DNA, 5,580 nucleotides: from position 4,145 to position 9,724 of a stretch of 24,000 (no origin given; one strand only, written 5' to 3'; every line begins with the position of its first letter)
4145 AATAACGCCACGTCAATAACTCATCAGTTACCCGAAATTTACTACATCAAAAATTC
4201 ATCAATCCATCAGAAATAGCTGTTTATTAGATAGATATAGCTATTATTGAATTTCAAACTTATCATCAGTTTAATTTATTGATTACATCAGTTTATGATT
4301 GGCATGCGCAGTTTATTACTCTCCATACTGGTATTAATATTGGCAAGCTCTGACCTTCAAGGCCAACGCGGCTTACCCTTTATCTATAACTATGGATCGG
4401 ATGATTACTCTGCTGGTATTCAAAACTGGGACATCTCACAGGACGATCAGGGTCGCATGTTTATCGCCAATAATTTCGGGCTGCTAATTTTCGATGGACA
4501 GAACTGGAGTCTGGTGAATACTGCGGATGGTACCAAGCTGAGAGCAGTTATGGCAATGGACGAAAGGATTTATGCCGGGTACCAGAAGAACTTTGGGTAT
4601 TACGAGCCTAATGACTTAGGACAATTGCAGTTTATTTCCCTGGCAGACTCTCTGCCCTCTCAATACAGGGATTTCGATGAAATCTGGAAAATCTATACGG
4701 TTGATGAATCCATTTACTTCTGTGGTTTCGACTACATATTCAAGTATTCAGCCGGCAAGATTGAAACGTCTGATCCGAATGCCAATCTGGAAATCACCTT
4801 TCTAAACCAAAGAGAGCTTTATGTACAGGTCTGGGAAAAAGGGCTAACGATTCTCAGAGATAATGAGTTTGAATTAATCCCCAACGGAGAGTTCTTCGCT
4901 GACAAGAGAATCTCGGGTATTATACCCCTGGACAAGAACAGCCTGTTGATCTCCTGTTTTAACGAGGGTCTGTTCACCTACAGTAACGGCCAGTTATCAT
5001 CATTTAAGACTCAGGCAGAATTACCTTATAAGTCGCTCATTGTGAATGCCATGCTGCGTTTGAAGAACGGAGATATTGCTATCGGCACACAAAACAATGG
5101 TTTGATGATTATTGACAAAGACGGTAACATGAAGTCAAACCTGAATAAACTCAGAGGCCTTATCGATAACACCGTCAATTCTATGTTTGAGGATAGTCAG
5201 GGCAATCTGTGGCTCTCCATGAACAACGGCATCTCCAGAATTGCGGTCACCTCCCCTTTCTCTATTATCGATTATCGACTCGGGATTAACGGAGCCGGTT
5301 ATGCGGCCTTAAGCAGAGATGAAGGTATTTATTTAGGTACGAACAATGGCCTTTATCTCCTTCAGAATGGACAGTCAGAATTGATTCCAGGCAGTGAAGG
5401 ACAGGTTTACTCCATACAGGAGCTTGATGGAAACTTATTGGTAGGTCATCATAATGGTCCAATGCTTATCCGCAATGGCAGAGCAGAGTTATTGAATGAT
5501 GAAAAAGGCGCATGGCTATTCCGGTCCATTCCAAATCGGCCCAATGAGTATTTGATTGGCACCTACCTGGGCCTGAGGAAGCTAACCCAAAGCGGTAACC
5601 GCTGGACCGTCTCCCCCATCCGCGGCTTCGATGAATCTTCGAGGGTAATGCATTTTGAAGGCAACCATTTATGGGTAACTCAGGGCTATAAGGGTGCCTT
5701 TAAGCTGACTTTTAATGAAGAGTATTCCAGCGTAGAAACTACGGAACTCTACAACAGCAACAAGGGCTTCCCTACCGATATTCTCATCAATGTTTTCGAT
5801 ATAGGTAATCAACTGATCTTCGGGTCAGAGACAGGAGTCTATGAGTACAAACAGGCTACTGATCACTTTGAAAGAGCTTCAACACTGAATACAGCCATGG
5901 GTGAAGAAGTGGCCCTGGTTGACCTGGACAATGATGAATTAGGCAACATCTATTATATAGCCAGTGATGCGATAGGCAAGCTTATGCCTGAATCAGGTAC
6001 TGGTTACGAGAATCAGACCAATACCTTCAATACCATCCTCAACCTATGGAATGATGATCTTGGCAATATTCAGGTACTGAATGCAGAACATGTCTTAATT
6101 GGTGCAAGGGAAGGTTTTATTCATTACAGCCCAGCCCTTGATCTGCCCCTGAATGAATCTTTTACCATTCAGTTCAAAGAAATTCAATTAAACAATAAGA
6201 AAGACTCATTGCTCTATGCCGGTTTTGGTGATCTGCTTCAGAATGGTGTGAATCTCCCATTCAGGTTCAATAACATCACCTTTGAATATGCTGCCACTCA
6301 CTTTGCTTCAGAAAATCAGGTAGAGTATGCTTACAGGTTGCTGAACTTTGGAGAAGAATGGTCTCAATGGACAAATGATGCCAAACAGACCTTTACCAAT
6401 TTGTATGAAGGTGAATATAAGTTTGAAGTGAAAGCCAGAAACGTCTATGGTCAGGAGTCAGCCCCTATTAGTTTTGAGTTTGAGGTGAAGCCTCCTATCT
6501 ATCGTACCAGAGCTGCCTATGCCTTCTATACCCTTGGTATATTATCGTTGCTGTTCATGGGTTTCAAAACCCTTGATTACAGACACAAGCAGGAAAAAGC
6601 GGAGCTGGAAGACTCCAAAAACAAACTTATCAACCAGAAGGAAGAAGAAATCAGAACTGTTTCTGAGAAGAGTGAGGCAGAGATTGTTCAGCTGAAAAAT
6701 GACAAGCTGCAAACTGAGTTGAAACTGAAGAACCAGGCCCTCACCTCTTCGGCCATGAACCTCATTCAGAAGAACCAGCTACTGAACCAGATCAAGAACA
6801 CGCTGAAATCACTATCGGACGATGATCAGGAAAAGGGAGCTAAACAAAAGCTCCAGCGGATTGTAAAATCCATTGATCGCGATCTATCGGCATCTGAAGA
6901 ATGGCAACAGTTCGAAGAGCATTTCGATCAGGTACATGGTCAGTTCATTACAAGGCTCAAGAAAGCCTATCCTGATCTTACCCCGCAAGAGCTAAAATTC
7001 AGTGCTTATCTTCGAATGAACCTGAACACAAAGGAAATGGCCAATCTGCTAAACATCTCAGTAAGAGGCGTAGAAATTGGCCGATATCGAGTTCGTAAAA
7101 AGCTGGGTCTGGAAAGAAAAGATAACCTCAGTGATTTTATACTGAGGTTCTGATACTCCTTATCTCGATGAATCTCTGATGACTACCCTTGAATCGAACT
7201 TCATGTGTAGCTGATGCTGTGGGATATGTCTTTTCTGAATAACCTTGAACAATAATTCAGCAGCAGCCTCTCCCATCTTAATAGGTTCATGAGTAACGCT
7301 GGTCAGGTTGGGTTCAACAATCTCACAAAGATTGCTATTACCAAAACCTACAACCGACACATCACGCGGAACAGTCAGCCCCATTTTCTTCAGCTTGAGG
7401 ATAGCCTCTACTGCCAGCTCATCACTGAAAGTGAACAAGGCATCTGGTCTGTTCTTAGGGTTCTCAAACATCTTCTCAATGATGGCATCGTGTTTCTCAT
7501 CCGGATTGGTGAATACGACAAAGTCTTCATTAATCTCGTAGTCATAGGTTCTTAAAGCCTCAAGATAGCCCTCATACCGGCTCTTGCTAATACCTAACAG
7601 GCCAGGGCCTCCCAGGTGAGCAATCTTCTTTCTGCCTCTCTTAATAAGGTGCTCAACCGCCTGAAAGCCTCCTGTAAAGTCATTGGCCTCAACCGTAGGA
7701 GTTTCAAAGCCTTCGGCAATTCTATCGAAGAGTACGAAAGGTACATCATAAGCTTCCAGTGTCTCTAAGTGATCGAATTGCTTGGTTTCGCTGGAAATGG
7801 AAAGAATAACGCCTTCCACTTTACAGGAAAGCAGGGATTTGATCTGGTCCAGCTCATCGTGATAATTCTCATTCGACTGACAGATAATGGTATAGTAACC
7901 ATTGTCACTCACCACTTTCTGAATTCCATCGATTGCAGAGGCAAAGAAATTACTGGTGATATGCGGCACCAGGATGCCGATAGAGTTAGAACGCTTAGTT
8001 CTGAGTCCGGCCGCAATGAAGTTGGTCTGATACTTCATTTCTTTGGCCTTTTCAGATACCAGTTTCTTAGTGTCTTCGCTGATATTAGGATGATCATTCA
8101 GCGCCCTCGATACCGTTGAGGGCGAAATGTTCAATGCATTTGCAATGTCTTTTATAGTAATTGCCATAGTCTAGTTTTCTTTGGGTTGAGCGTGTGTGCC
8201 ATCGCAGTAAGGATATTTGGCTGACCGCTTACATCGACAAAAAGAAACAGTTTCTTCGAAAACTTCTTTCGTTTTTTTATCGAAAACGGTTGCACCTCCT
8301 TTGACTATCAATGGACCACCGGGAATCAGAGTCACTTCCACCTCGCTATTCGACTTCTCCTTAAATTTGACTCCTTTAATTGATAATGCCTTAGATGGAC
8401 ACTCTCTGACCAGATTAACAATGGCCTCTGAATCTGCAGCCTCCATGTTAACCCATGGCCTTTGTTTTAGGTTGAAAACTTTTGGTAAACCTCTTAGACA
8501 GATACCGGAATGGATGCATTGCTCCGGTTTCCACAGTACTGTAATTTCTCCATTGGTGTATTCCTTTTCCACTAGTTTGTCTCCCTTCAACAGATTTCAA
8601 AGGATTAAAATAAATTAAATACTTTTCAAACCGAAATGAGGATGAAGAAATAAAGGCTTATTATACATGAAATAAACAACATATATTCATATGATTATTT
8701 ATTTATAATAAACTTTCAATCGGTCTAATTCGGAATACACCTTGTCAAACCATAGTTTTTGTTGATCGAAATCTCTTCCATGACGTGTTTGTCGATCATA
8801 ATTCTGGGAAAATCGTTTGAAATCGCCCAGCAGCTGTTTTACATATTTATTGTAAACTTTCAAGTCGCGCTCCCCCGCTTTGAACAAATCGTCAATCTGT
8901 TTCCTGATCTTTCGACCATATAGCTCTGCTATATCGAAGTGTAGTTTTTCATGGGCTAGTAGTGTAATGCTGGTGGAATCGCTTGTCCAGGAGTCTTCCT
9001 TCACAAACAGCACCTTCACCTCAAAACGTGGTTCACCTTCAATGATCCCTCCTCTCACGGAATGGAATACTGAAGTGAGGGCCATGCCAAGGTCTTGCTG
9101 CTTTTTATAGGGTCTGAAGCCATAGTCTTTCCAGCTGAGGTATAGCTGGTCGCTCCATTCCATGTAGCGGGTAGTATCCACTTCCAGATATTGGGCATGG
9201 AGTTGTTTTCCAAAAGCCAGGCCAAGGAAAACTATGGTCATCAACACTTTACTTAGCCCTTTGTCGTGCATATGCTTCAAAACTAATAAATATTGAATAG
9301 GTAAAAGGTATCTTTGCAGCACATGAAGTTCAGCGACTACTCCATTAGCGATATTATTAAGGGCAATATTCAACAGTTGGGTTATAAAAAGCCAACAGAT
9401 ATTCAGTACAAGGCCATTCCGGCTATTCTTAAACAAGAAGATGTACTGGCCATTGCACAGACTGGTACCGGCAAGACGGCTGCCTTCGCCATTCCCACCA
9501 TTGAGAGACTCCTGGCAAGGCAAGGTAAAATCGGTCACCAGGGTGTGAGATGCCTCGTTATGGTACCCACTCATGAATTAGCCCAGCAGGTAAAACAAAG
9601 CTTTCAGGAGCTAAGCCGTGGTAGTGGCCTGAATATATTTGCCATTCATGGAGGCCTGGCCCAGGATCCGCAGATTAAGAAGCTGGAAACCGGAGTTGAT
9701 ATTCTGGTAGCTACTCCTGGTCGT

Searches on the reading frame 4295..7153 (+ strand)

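Call 66: search_protein_families(library=pfam, proteins=[window:4295-7153:+], max_evalue=0.001)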
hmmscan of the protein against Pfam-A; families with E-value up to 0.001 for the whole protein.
window:4295-7153:+ (952 aa): 4 families
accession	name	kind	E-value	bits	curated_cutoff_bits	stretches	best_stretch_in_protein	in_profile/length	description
PF07495.19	Y_Y_Y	-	6.7e-12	45.6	26.6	1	670-731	2-64/65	Y_Y_Y domain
PF07494.17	Reg_prop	-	3.7e-06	26.9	20.4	1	288-311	1-24/24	Two component regulator propeller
PF24421.1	Ig_J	-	0.00013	22.5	29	1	690-734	60-104/104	Tip attachment protein J, Ig-like domain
PF17939.6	TetR_C_30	-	0.00068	20.4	26.3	0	867-903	33-70/115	Tetracyclin repressor-like, C-terminal domain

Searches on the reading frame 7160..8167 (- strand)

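Call 66: search_protein_families(library=pfam, proteins=[window:7160-8167:-], max_evalue=0.001)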
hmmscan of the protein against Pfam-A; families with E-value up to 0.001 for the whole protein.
window:7160-8167:- (335 aa): 5 families
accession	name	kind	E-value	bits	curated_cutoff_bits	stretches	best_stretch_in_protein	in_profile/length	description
PF13377.12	Peripla_BP_3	-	3.7e-30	105.6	26.5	1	171-334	1-167/167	Periplasmic binding protein-like domain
PF00532.27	Peripla_BP_1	-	2e-26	93.6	22.2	1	61-314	2-267/281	Periplasmic binding proteins and sugar binding domain of LacI family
PF13407.12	Peripla_BP_4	-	5.5e-19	69.1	35.1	1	63-312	1-256/258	Periplasmic binding protein domain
PF00356.27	LacI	-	2.1e-12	47.1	27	1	4-49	1-46/46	Bacterial regulatory proteins, lacI family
PF13412.12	HTH_24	-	0.0004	20.3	21.9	1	3-24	18-39/48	Winged helix-turn-helix DNA-binding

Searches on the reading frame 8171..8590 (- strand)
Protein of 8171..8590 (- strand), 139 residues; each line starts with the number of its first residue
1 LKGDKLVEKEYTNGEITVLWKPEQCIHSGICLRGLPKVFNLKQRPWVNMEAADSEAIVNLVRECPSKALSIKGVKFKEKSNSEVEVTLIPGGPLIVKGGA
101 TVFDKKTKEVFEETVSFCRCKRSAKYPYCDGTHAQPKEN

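Call 75: search_protein_families(library=pfam, proteins=[window:8171-8590:-], max_evalue=0.001)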
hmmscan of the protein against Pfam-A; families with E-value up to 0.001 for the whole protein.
window:8171-8590:- (139 aa): 2 families
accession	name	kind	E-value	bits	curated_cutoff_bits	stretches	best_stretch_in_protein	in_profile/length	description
PF06902.16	Fer4_19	-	3.6e-21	75.4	24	1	11-71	1-61/64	Divergent 4Fe-4S mono-cluster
PF09360.15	zf-CDGSH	-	2e-13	50.8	29.5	1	92-134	2-48/48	Iron-binding zinc finger CDGSH type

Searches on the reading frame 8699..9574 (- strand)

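Call 66: search_protein_families(library=pfam, proteins=[window:8699-9574:-], max_evalue=0.001)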
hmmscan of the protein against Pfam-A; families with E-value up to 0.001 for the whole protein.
window:8699-9574:- (291 aa): 1 family
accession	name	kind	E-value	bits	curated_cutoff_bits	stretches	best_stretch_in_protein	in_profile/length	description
PF06037.17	DUF922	-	2.3e-08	34.7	27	1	199-266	84-153/153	Bacterial protein of unknown function (DUF922)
